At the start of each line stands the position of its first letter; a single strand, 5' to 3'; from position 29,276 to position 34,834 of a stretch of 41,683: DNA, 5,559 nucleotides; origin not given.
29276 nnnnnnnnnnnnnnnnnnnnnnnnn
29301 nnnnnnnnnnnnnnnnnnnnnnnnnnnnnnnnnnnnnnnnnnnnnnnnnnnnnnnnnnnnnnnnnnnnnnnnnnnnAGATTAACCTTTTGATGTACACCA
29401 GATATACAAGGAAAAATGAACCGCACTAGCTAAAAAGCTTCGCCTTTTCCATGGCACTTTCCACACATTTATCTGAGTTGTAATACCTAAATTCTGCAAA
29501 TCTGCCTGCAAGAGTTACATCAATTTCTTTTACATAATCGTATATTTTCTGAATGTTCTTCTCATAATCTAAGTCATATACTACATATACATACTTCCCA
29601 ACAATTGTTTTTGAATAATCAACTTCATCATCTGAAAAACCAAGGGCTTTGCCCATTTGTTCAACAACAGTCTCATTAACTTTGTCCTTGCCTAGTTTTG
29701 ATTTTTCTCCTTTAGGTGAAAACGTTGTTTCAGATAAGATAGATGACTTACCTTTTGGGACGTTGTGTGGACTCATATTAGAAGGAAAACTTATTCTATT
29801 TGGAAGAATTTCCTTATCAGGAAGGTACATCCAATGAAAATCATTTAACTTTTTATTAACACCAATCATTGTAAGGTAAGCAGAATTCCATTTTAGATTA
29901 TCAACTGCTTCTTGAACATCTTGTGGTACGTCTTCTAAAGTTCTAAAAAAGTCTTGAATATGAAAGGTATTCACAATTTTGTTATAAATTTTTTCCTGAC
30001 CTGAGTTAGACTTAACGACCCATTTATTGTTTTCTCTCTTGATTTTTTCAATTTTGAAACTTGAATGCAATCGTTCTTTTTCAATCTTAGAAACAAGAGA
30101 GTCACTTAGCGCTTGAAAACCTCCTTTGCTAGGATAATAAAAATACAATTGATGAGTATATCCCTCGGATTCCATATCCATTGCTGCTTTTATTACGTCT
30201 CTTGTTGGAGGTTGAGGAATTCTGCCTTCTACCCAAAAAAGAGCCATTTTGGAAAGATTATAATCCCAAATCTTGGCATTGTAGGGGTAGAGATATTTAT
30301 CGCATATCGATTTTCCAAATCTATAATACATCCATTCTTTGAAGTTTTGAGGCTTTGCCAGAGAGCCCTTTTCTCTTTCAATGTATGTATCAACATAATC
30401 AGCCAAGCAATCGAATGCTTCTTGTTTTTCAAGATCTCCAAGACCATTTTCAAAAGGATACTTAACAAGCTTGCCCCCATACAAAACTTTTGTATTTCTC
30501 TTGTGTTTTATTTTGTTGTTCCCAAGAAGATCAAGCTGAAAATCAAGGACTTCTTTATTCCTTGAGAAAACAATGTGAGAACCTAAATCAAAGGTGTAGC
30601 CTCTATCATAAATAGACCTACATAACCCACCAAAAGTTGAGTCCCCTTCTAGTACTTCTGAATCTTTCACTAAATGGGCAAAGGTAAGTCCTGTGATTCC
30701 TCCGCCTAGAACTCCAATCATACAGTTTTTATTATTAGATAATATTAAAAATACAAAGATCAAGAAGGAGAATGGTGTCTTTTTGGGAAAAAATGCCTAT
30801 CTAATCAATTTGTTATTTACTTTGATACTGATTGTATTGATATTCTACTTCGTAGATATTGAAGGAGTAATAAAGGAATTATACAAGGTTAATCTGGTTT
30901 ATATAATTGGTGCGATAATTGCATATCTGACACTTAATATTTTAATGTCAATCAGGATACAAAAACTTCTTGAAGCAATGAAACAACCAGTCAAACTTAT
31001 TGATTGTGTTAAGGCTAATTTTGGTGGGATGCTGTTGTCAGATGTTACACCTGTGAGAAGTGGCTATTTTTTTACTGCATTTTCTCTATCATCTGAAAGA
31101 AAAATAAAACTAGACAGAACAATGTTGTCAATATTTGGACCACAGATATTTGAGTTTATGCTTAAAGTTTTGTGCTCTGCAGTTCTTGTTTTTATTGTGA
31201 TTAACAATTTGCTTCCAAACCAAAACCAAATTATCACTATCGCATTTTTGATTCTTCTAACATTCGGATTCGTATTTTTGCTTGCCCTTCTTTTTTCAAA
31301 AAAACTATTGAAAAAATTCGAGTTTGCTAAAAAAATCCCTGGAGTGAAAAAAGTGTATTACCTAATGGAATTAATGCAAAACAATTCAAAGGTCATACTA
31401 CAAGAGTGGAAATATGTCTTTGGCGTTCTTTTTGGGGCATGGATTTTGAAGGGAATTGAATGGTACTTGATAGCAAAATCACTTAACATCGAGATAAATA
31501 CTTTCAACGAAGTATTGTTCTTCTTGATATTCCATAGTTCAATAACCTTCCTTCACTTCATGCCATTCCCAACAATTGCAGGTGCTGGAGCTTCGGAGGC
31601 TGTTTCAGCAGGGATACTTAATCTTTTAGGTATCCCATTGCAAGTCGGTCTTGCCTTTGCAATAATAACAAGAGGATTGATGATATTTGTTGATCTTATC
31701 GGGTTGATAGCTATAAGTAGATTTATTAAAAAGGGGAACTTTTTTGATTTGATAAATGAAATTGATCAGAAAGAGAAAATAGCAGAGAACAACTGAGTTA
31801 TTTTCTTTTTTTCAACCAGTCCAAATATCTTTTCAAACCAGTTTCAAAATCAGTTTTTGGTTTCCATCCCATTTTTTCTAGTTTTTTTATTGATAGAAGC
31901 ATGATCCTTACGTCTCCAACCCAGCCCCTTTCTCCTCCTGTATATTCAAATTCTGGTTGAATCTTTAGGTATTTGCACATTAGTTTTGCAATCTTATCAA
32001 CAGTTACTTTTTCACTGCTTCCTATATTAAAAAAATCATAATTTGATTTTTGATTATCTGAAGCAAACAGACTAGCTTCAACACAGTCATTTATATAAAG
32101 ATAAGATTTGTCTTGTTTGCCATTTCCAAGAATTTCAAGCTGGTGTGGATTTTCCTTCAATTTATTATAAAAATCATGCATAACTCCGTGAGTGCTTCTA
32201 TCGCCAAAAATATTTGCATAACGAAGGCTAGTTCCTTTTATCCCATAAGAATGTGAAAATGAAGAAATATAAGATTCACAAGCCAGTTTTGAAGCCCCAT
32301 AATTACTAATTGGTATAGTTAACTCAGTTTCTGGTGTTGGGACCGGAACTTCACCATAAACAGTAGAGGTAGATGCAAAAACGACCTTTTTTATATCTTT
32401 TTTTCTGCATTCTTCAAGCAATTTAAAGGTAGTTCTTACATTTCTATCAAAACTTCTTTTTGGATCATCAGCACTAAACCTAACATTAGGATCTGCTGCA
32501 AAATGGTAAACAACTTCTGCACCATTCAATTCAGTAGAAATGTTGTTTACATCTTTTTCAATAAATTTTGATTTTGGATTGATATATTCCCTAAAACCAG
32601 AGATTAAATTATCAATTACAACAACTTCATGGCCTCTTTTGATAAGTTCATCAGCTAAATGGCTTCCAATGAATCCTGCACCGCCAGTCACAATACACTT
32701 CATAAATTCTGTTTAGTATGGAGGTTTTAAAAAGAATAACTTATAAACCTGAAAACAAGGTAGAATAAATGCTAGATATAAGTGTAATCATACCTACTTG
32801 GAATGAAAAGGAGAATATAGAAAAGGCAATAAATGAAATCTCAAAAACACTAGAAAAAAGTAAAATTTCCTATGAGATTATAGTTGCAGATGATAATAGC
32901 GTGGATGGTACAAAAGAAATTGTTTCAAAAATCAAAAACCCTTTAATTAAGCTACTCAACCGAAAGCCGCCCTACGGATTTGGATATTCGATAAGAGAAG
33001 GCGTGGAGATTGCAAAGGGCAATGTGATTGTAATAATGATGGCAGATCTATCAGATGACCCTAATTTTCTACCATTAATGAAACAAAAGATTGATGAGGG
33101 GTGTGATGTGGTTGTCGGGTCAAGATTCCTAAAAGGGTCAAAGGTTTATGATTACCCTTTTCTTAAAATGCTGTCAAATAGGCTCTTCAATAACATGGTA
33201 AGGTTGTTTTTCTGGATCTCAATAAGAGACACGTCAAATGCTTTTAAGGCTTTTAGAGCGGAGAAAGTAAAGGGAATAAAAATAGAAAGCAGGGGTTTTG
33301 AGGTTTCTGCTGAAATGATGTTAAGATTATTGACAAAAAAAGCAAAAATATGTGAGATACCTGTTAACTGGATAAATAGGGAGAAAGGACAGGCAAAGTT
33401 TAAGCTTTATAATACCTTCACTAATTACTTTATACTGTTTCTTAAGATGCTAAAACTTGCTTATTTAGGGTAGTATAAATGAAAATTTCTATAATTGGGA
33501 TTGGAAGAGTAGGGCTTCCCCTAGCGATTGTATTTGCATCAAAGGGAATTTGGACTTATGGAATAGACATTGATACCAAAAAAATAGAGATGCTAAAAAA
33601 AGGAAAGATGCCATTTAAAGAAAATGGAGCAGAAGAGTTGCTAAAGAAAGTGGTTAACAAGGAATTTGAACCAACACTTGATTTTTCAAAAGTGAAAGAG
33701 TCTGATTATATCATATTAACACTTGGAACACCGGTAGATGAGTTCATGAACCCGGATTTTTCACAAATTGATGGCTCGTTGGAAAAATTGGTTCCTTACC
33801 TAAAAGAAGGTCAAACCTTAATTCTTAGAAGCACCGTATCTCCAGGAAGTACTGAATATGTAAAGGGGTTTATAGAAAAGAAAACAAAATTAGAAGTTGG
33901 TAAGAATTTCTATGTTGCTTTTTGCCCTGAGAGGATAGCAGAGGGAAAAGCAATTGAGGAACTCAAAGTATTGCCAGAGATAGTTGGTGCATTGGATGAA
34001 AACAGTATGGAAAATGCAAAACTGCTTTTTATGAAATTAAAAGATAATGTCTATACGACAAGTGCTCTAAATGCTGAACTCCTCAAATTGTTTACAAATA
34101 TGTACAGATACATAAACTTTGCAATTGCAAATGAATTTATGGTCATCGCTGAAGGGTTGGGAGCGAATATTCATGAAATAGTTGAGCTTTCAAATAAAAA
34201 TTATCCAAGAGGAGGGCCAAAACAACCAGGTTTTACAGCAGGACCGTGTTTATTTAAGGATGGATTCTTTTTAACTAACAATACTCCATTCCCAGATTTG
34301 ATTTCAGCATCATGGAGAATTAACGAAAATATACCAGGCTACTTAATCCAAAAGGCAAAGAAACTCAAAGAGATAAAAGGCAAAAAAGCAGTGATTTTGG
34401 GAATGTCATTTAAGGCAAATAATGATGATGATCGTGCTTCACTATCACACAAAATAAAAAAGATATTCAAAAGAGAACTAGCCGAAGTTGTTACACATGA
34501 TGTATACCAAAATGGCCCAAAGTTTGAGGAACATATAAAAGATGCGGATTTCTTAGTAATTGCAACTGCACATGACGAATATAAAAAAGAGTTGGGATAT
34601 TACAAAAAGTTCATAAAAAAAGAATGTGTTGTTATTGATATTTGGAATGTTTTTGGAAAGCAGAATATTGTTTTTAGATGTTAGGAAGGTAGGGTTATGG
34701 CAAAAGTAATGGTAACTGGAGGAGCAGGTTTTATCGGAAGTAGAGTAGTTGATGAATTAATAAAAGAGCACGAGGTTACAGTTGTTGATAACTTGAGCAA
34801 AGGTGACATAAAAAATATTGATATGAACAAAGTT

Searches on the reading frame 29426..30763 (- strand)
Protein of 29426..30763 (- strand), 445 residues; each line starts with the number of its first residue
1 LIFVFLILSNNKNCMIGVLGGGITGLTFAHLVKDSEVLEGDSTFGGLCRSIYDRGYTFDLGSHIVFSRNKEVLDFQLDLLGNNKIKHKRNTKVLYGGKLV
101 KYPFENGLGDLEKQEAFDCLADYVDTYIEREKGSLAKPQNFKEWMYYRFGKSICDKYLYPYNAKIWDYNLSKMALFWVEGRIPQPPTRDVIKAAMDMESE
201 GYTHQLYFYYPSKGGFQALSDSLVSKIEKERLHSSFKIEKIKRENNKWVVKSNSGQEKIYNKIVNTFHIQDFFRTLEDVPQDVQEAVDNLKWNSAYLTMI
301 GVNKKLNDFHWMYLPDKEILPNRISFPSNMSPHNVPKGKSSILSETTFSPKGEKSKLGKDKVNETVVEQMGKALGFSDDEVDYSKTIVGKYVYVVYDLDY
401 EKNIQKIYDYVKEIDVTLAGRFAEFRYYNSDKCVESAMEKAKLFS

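Call 12: search_protein_families(library=pfam, proteins=[window:29426-30763:-])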
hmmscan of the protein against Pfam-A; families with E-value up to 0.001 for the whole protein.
window:29426-30763:- (445 aa): 2 families
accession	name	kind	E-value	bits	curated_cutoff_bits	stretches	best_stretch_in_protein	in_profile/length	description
PF01593.30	Amino_oxidase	-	9.7e-14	51.9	19.8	1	35-386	17-374/443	Flavin containing amine oxidoreductase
PF13450.12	NAD_binding_8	-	4.8e-09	36.8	21.9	1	18-75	1-64/68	NAD(P)-binding Rossmann-like domain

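Call 36: search_protein_families(library=ncbifam, proteins=[window:29426-30763:-], max_evalue=1e-10)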
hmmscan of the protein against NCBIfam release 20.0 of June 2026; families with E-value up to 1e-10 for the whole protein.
window:29426-30763:- (445 aa): 5 families
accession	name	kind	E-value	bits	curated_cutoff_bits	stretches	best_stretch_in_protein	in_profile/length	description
NF005547.0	PRK07208.1-3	equivalog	2.7e-49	168.2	380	1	14-441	5-438/465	hypothetical protein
NF005548.0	PRK07208.1-4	equivalog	9.6e-49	166.3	389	1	16-439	6-445/488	hypothetical protein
NF005545.0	PRK07208.1-1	equivalog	1.1e-35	123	451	1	12-439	6-456/504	hypothetical protein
NF005560.0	PRK07233.1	equivalog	1.2e-22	80.4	252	1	213-439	195-419/435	hypothetical protein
NF005546.0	PRK07208.1-2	equivalog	9.7e-19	67.3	418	1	87-440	114-498/527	hypothetical protein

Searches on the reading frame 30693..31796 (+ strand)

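Call 12: search_protein_families(library=pfam, proteins=[window:30693-31796:+])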
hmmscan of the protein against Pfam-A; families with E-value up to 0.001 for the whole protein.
window:30693-31796:+ (367 aa): 1 family
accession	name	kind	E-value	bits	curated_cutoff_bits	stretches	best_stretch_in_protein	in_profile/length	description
PF03706.18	LPG_synthase_TM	-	7.4e-33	114.7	33.4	1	37-335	2-299/302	Lysylphosphatidylglycerol synthase TM region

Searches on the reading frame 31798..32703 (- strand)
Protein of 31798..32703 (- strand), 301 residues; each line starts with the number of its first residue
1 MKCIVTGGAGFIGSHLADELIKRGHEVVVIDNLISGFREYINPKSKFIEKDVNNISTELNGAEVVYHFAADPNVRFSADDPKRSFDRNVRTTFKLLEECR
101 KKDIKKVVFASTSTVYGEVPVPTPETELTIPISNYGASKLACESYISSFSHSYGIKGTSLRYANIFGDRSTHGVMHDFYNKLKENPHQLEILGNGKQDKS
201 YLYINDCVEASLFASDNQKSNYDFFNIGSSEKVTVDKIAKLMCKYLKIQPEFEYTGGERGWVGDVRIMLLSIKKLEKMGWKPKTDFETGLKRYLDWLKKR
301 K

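Call 12: search_protein_families(library=pfam, proteins=[window:31798-32703:-])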
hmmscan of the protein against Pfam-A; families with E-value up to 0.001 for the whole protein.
window:31798-32703:- (301 aa): 8 families
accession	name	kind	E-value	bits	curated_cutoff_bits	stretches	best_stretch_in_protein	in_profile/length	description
PF01370.27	Epimerase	-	3.1e-52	177.8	20.9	1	4-228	2-240/240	NAD dependent epimerase/dehydratase family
PF16363.11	GDP_Man_Dehyd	-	4.7e-43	148.3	27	1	4-292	1-331/332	GDP-mannose 4,6 dehydratase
PF01073.25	3Beta_HSD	-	5.2e-17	62.2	22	1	4-218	1-232/280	3-beta hydroxysteroid dehydrogenase/isomerase family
PF04321.23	RmlD_sub_bind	-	2.5e-14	53.5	27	1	1-248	1-233/287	RmlD substrate binding domain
PF02719.21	Polysacc_synt_2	-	1.4e-12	47.8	20.2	1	4-251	2-252/293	Polysaccharide biosynthesis protein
PF07993.18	NAD_binding_4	-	2.5e-10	40.4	20.1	1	60-179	87-220/258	Male sterility protein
PF13460.12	NAD_binding_10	-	6e-09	36.5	27.2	1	7-148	1-133/184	NAD(P)H-binding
PF00106.31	adh_short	-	3.1e-05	24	26.6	0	4-33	4-33/195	short chain dehydrogenase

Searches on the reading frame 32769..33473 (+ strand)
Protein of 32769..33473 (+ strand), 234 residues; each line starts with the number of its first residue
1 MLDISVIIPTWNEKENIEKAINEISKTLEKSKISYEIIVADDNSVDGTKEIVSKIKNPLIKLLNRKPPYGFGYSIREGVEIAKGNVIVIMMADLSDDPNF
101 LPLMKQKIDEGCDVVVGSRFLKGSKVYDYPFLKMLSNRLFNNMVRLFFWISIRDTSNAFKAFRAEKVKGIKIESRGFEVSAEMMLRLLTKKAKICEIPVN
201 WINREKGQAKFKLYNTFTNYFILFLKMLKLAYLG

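Call 12: search_protein_families(library=pfam, proteins=[window:32769-33473:+])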
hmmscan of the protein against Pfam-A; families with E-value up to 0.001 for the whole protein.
window:32769-33473:+ (234 aa): 3 families
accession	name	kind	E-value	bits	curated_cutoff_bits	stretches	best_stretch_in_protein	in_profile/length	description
PF00535.33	Glycos_transf_2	-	1.2e-27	97.3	23.3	1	5-167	1-164/168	Glycosyl transferase family 2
PF13641.12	Glyco_tranf_2_3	-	4.6e-05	24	27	1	4-123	3-127/230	Glycosyltransferase like family 2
PF10111.15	Glyco_tranf_2_2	-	0.00029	20.9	27.3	1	5-93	1-91/276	Glycosyltransferase like family 2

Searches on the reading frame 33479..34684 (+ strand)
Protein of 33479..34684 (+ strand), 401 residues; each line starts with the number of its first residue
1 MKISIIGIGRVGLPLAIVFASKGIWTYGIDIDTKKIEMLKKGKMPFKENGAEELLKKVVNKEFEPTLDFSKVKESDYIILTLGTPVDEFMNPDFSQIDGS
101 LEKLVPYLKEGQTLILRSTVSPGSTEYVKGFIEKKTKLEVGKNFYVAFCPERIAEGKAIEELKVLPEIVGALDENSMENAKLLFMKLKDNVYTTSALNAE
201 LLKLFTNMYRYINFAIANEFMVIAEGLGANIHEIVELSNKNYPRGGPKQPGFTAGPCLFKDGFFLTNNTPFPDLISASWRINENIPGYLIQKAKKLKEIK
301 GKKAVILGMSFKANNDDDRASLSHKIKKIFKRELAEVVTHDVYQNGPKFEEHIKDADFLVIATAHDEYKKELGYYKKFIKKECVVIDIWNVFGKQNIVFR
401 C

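Call 12: search_protein_families(library=pfam, proteins=[window:33479-34684:+])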
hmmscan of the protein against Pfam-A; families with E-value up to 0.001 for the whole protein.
window:33479-34684:+ (401 aa): 6 families
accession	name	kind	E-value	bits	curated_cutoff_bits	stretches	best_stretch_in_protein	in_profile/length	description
PF03721.20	UDPG_MGDP_dh_N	-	2e-44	151.8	27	1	1-178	1-181/187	UDP-glucose/GDP-mannose dehydrogenase family, NAD binding domain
PF03720.21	UDPG_MGDP_dh_C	-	4.5e-15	56.3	30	1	306-392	2-101/103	UDP-glucose/GDP-mannose dehydrogenase family, UDP binding domain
PF00984.24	UDPG_MGDP_dh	-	2e-10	41.1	25.4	1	198-269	2-75/94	UDP-glucose/GDP-mannose dehydrogenase family, central domain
PF03446.21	NAD_binding_2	-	3.5e-05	24.3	21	1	2-135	1-110/161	NAD binding domain of 6-phosphogluconate dehydrogenase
PF02254.24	TrkA_N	-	0.00043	21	23.8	0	4-43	2-41/116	TrkA-N domain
PF02558.23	ApbA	-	0.00083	19.4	22.2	0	3-82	1-74/150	Ketopantoate reductase PanE/ApbA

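Call 36: search_protein_families(library=ncbifam, proteins=[L001:13036-14784:+, L001:14798-15658:+, L001:15709-16656:-], max_evalue=1e-10)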
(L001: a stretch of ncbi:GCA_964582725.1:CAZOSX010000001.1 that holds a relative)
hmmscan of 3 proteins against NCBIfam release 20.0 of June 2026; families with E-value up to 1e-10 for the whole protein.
L001:13036-14784:+ (582 aa): 50 families (the best 25 are shown)
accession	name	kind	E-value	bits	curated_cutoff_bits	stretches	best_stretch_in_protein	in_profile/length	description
TIGR00118.1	acolac_lg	equivalog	1.2e-130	436.6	538.35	1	4-553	4-543/557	biosynthetic-type acetolactate synthase large subunit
NF004919.0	PRK06276.1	equivalog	4.6e-118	395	866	1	1-550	1-544/582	acetolactate synthase large subunit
NF006524.0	PRK08978.1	equivalog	2.9e-116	388.9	738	1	4-552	4-532/548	acetolactate synthase 2 catalytic subunit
NF005651.0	PRK07418.1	subfamily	8.2e-113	377.7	942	1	7-554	25-569/617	acetolactate synthase large subunit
NF004710.0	PRK06048.1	equivalog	1.2e-112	377.2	976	1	2-560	9-553/561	acetolactate synthase large subunit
NF006319.0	PRK08527.1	equivalog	1.8e-107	360.1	905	1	4-556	7-550/565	acetolactate synthase large subunit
NF005584.0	PRK07282.1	equivalog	3.7e-107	359.2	970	1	4-552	13-548/566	acetolactate synthase large subunit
NF005058.0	PRK06466.1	equivalog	1.1e-106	357.6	951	1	4-553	7-556/574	acetolactate synthase 3 large subunit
NF005860.0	PRK07789.1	equivalog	1.5e-106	357.1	881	1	5-548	38-582/615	acetolactate synthase large subunit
NF005824.0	PRK07710.1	equivalog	2.5e-103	346.4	976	1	8-558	24-562/573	acetolactate synthase large subunit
NF006581.0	PRK09107.1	equivalog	3.1e-103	346.1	974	1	5-555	15-564/595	acetolactate synthase 3 large subunit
NF005228.0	PRK06725.1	equivalog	4.1e-103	345.5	991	1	5-555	20-556/571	acetolactate synthase large subunit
NF006525.0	PRK08979.1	equivalog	6.1e-102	341.8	1084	1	5-552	8-553/572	acetolactate synthase 3 large subunit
NF005364.0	PRK06882.1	equivalog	3.2e-99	332.9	1083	1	6-549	9-550/574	acetolactate synthase 3 large subunit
NF005936.0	PRK07979.1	equivalog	6.6e-99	331.8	1080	1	6-549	9-552/574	acetolactate synthase 3 large subunit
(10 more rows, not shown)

L001:14798-15658:+ (286 aa): 2 families
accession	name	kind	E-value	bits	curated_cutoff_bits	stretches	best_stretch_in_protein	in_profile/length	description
NF001452.0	PRK00311.1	subfamily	1.7e-103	345.6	272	1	5-269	2-266/267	3-methyl-2-oxobutanoate hydroxymethyltransferase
TIGR00222.1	panB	equivalog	1.5e-95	319.7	207.55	1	7-269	3-263/264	3-methyl-2-oxobutanoate hydroxymethyltransferase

L001:15709-16656:- (315 aa): 21 families
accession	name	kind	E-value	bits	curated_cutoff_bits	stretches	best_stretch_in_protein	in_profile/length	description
NF005069.0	PRK06487.1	equivalog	2.9e-72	243.4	448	1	33-315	37-320/320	2-hydroxyacid dehydrogenase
TIGR01327.1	PGDH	equivalog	3.9e-72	243.7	454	1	11-311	8-306/525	phosphoglycerate dehydrogenase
NF009714.1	PRK13243.1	equivalog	2.8e-69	234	455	1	11-315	11-323/332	glyoxylate reductase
NF006263.0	PRK08410.1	equivalog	1.1e-65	222.1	389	1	2-308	2-309/311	D-2-hydroxyacid dehydrogenase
NF005387.0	PRK06932.1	equivalog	6.2e-62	209.4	492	1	33-307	33-311/314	2-hydroxyacid dehydrogenase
NF008759.0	PRK11790.1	equivalog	5.9e-52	176.7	404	1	13-290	22-301/410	phosphoglycerate dehydrogenase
NF011938.0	PRK15409.1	equivalog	1.9e-48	165.1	492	1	50-309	50-312/324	glyoxylate/hydroxypyruvate reductase GhrB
NF005027.0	PRK06436.1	equivalog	3.7e-46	157.6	261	1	63-314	46-288/303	2-hydroxyacid dehydrogenase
NF000492.1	vanH_gen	exception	5.3e-45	153.8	540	1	60-305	58-310/312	D-lactate dehydrogenase VanH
NF005750.0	PRK07574.1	equivalog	1.5e-44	152.7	329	1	42-284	88-335/386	NAD-dependent formate dehydrogenase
NF041369.1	Dhydh_Halo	equivalog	6.1e-43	147.2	400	1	68-308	57-297/305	D-2-hydroxyacid dehydrogenase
NF000004.1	vanH-D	exception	5.4e-40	137.5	550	1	66-302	72-313/323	D-lactate dehydrogenase VanH-D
NF001309.0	PRK00257.1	equivalog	3.7e-37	128.2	434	1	24-307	21-279/379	4-phosphoerythronate dehydrogenase PdxB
NF000371.1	vanH_Agroup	exception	1.6e-35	122.8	700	1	65-305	70-315/322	VanH-A/VanH-Pt family D-lactate dehydrogenase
NF006374.0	PRK08605.1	subfamily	3.3e-35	121.7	356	1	57-289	58-305/332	D-lactate dehydrogenase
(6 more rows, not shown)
